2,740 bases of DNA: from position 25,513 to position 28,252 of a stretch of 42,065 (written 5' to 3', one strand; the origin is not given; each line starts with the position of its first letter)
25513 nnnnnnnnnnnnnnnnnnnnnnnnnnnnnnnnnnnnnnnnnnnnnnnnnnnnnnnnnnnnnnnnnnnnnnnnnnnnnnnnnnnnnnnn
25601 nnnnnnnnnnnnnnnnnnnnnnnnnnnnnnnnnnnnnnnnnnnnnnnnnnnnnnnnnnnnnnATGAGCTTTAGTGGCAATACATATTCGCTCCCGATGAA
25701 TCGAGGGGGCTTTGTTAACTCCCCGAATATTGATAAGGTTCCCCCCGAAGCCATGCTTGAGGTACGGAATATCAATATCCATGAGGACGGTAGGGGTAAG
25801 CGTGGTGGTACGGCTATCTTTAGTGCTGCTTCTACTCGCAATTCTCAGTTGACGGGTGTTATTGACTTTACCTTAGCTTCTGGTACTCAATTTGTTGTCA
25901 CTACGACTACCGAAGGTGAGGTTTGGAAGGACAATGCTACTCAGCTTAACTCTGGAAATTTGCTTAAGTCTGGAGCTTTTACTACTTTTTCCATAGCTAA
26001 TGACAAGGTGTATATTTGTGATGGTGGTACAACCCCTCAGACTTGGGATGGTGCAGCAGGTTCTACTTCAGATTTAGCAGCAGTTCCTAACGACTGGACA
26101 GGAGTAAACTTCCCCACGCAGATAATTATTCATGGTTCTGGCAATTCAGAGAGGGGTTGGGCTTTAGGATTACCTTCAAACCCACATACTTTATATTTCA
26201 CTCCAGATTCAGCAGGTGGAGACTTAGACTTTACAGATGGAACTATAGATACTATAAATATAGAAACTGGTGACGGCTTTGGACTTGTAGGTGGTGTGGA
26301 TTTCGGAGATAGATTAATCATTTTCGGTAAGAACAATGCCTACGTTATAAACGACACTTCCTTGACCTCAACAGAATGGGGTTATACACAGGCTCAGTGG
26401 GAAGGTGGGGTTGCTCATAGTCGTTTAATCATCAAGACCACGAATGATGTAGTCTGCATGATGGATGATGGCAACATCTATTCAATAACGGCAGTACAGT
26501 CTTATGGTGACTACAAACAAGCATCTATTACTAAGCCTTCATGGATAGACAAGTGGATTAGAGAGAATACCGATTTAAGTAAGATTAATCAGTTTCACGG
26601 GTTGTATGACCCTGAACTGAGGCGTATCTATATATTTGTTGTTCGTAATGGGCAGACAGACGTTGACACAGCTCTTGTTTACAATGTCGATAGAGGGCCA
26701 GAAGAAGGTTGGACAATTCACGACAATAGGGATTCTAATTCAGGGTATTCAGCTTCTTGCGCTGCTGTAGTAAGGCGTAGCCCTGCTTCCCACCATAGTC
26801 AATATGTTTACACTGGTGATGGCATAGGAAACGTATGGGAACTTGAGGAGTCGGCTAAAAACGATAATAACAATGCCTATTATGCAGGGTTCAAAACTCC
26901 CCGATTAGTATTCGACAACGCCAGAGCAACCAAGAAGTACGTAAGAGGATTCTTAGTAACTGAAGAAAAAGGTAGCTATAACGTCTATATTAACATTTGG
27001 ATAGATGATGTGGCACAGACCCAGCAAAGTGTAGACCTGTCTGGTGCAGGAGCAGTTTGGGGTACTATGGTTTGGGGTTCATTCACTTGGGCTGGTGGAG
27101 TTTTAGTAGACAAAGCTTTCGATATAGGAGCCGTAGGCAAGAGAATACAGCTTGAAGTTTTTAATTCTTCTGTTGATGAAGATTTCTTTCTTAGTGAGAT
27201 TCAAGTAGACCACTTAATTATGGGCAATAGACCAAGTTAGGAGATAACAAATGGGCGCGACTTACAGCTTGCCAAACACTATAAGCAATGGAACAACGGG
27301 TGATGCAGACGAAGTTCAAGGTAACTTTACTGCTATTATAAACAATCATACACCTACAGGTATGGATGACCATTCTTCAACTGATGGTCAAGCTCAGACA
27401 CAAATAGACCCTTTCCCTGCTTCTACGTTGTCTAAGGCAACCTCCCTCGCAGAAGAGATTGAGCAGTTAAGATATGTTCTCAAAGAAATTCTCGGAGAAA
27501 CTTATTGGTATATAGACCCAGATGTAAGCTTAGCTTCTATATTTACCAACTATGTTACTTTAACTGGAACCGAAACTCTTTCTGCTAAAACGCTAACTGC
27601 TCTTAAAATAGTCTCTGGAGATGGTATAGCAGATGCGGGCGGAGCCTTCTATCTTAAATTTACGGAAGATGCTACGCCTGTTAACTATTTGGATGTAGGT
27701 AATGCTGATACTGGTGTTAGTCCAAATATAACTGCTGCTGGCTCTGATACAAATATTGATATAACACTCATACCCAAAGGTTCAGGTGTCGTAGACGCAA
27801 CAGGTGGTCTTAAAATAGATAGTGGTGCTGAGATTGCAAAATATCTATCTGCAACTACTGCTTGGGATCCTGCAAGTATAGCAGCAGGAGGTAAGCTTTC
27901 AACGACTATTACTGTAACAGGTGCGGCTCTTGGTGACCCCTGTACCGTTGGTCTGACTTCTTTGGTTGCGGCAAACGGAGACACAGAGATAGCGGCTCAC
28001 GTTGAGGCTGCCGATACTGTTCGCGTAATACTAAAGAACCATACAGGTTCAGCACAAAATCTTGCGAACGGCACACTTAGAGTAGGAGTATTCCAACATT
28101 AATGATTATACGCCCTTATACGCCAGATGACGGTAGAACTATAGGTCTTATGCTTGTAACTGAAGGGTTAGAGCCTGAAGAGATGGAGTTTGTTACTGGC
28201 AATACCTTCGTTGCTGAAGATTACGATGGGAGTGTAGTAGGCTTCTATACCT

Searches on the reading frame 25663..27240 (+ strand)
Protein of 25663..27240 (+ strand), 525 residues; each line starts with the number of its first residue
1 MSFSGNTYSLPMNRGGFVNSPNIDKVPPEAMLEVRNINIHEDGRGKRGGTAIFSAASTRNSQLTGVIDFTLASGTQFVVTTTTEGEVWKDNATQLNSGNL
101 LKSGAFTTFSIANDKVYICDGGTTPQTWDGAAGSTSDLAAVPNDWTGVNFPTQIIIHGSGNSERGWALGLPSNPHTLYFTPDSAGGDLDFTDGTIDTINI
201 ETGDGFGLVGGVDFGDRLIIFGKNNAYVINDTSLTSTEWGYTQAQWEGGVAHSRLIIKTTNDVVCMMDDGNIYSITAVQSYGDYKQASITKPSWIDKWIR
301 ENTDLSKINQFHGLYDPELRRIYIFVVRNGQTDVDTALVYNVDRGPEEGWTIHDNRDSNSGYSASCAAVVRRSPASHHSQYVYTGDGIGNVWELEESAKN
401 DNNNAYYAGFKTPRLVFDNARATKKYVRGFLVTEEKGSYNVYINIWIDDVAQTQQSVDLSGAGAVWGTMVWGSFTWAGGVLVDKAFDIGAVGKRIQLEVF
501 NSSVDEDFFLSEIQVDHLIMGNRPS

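Call 15: search_protein_families(library=phrogs, proteins=[window:25663-27240:+], max_evalue=0.001)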
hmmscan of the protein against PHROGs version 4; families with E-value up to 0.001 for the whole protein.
window:25663-27240:+ (525 aa): 1 family
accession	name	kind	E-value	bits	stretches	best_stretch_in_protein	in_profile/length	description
phrog_3287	-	head and packaging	3e-06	27.3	1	16-361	13-352/524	virion structural protein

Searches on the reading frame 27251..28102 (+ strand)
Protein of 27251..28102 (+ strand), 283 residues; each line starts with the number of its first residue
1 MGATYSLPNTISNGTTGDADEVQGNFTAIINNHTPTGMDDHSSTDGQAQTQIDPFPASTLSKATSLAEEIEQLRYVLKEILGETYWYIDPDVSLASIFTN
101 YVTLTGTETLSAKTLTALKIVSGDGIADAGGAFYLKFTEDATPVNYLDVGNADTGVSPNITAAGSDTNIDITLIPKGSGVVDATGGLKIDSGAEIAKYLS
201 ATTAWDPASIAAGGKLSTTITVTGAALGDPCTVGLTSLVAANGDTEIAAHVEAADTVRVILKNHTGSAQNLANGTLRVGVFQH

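Call 15: search_protein_families(library=phrogs, proteins=[window:27251-28102:+], max_evalue=0.001)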
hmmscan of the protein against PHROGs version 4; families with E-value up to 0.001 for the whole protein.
window:27251-28102:+ (283 aa): 3 families
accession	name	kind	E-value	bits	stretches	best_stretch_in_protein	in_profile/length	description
phrog_19253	-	unknown function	2.5e-10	40.4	1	155-281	681-804/806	-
phrog_23388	-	unknown function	3.2e-06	26.7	1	198-279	639-717/719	-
phrog_27156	-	tail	0.00069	18.8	0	210-277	634-700/707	tail spike protein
